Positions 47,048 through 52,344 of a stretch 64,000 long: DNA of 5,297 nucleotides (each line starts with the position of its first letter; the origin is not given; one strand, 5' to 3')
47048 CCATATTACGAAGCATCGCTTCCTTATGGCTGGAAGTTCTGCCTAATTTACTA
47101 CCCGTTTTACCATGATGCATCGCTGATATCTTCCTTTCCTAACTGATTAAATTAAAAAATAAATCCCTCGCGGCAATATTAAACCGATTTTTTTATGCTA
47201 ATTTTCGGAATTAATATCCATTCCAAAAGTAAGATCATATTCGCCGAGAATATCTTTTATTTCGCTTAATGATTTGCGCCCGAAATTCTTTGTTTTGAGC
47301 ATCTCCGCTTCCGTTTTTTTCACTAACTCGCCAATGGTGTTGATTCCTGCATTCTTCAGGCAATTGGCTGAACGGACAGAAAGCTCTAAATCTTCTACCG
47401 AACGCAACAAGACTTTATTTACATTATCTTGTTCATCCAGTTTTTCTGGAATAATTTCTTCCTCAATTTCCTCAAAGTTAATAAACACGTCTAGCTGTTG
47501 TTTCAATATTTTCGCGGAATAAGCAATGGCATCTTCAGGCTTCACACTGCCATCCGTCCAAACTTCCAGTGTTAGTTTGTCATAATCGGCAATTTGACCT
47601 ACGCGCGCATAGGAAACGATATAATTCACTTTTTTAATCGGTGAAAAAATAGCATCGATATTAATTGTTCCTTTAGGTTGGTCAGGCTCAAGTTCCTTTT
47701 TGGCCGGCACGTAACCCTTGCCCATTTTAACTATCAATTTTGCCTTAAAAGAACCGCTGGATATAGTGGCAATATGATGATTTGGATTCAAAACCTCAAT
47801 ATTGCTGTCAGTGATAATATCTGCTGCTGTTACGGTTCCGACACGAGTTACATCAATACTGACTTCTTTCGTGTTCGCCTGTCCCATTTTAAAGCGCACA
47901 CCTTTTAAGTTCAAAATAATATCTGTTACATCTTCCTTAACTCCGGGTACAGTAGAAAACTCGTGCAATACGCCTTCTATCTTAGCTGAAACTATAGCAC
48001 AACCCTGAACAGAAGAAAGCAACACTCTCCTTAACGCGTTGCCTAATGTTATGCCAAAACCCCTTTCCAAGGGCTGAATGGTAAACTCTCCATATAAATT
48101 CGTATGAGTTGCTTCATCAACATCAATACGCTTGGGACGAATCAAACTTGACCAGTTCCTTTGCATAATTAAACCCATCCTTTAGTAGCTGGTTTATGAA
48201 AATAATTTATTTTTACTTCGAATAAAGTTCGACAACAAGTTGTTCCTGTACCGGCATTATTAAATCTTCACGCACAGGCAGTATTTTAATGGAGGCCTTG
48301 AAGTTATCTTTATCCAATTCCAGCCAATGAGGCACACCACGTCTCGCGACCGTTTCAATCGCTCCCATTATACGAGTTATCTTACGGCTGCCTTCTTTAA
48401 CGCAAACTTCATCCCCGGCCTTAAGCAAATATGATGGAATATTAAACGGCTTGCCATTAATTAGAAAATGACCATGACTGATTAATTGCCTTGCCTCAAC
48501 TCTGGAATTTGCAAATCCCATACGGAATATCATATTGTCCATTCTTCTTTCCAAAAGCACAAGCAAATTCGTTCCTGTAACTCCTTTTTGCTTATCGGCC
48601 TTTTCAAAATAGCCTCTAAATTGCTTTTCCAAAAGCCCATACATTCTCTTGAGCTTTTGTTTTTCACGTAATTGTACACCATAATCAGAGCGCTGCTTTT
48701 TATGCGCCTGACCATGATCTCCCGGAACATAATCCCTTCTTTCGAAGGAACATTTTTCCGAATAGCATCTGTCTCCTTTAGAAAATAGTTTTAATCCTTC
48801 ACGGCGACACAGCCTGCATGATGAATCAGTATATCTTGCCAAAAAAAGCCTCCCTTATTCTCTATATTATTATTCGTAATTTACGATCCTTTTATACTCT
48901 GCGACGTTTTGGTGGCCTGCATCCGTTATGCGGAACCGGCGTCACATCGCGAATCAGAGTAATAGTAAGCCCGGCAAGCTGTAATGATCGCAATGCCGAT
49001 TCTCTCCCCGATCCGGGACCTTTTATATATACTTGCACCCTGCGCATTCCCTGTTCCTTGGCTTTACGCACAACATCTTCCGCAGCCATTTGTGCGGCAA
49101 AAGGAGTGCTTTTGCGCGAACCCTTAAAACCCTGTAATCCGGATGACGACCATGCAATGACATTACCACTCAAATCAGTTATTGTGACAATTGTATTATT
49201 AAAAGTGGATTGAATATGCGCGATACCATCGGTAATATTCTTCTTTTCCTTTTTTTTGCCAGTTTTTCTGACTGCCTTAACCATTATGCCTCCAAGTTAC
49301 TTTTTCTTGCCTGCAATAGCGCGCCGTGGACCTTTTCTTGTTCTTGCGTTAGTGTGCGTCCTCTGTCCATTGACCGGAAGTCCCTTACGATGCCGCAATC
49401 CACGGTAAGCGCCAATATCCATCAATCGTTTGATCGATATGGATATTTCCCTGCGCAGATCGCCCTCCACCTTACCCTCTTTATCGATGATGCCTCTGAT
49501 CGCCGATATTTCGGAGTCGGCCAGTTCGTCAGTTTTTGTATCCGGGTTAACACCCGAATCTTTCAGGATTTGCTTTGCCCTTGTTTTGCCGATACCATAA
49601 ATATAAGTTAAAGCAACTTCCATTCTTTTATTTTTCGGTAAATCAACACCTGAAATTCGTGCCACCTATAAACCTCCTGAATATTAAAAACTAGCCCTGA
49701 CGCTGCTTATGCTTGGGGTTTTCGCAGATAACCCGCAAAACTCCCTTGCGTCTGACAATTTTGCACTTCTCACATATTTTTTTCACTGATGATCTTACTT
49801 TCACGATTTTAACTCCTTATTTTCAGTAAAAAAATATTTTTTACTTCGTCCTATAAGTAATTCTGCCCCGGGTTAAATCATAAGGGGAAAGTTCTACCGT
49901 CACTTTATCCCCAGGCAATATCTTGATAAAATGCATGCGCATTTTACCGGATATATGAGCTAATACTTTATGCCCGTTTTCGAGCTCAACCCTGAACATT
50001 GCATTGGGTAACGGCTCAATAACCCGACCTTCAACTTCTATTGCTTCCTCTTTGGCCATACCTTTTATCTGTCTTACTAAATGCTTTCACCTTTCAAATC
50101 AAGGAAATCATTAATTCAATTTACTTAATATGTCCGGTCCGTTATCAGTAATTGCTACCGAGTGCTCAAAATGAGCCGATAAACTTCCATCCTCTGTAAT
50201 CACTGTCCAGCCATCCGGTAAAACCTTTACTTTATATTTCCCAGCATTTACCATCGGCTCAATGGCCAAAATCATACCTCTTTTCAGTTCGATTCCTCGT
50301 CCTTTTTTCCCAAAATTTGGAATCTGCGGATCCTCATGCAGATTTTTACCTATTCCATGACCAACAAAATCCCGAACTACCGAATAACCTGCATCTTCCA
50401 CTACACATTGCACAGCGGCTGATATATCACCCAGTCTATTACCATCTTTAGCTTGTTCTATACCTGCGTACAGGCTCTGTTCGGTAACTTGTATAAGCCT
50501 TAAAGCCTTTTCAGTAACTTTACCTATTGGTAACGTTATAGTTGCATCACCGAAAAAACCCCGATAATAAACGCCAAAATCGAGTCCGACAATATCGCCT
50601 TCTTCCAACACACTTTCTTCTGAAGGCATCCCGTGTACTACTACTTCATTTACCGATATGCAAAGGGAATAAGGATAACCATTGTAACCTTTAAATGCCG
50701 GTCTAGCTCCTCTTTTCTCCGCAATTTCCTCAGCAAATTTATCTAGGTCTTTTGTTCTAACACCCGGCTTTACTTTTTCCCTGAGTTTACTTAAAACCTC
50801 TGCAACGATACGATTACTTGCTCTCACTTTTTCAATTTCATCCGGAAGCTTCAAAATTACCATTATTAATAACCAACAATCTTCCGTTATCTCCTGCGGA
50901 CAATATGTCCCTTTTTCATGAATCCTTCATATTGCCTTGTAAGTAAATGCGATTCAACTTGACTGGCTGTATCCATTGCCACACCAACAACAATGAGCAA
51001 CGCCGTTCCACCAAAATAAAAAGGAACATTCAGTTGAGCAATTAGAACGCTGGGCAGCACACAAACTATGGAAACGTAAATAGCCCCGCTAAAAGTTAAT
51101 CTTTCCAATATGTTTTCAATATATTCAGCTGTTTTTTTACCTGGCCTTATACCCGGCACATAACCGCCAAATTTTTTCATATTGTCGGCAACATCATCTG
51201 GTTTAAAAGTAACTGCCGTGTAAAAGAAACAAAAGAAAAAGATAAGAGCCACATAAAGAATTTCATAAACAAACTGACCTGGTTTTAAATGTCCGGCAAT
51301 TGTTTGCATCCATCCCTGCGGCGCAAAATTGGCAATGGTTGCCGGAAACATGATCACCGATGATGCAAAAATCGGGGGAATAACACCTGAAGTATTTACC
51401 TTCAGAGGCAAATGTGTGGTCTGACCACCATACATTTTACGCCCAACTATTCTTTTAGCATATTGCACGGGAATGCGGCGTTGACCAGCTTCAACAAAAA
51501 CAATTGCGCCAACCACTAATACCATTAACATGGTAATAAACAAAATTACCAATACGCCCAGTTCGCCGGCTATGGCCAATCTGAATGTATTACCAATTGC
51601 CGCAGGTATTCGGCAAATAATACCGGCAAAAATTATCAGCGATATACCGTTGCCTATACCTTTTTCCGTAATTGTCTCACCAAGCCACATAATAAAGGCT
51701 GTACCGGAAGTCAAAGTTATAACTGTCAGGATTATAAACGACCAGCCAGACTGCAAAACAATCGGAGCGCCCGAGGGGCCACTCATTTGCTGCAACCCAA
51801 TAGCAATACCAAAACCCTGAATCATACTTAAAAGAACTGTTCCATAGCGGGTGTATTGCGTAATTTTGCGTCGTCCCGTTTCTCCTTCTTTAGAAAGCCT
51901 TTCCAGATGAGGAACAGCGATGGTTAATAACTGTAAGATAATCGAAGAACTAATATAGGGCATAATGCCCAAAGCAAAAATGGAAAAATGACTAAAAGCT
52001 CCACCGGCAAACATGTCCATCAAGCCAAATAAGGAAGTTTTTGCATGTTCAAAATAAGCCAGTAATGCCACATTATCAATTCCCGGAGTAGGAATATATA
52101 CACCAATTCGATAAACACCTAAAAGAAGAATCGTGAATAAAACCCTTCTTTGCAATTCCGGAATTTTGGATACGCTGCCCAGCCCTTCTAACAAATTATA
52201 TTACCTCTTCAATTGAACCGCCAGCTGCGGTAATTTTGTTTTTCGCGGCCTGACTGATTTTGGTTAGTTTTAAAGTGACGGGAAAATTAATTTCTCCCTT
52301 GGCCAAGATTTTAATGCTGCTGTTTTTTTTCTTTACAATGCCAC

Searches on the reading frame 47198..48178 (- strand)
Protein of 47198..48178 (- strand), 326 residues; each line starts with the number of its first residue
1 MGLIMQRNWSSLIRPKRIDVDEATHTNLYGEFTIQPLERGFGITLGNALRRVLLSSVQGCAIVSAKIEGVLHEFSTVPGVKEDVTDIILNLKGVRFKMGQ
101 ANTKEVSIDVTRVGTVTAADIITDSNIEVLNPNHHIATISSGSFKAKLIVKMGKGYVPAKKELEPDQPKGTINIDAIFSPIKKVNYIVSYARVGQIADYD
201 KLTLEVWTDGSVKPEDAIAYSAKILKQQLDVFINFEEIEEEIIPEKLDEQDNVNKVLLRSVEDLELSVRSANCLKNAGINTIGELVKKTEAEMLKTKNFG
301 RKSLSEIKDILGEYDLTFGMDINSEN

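Call 83: search_protein_families(library=pfam, proteins=[window:47198-48178:-], max_evalue=0.00001)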
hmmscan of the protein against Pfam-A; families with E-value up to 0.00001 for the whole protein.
window:47198-48178:- (326 aa): 3 families
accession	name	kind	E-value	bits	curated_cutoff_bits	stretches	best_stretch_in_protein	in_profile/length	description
PF01000.31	RNA_pol_A_bac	-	8.9e-31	107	33.9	1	66-179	2-119/119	RNA polymerase Rpb3/RpoA insert domain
PF03118.21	RNA_pol_A_CTD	-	1.8e-27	95.2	23.8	1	250-312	4-66/67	Bacterial RNA polymerase, alpha chain C terminal domain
PF01193.29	RNA_pol_L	-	3.3e-27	94.4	24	1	35-229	1-74/74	RNA polymerase Rpb3/Rpb11 dimerisation domain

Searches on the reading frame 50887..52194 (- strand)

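Call 83: search_protein_families(library=pfam, proteins=[window:50887-52194:-], max_evalue=0.00001)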
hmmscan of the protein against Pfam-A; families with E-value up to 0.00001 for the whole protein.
window:50887-52194:- (435 aa): 1 family
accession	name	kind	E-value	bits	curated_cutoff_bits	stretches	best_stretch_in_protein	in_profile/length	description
PF00344.25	SecY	-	1.8e-118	395.8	32.2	1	71-409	1-305/306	SecY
